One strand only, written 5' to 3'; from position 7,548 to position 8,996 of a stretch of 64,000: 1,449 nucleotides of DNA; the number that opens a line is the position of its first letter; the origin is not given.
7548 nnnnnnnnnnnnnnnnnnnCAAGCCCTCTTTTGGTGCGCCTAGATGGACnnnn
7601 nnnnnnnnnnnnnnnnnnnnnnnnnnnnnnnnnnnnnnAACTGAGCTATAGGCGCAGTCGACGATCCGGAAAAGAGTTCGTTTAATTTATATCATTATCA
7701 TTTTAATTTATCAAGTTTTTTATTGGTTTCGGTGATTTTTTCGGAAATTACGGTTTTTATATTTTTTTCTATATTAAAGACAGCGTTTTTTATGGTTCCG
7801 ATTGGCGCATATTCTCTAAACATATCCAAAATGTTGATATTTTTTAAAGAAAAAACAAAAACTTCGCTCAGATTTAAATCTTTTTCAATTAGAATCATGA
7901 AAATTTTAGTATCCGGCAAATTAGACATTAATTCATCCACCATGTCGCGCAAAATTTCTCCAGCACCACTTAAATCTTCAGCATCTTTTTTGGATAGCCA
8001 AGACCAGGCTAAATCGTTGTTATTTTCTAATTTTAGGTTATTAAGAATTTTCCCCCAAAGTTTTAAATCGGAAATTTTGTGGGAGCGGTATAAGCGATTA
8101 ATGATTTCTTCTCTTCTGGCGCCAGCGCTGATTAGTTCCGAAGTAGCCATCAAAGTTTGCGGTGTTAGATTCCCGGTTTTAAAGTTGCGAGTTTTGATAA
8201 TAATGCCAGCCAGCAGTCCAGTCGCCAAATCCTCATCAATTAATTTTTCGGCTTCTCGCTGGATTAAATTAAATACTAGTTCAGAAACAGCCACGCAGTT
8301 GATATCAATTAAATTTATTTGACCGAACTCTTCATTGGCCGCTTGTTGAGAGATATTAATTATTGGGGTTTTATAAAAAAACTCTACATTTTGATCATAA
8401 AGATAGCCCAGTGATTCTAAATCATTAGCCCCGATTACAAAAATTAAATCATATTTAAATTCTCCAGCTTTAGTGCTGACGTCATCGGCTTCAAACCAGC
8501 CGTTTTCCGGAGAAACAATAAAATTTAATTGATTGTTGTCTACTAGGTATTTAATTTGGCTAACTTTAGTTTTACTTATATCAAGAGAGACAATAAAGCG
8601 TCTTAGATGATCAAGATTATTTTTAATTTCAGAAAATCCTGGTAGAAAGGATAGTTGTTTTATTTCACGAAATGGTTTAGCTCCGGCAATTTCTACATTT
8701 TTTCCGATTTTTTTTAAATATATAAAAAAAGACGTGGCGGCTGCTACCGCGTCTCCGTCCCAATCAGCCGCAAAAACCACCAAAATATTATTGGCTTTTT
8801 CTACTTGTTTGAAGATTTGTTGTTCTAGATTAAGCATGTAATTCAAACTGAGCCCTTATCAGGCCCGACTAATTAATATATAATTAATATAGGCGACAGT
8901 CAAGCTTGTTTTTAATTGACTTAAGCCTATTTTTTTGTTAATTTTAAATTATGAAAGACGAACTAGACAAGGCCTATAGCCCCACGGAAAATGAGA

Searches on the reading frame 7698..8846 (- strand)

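Call 60: search_protein_families(library=pfam, proteins=[window:7698-8846:-], max_evalue=0.001)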
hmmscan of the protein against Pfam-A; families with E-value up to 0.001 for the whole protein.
window:7698-8846:- (382 aa): 1 family
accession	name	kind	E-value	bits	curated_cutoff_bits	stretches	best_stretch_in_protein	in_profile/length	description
PF01368.27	DHH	-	4.1e-06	27.5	28.1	1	21-215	2-125/125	DHH family, N-terminal domain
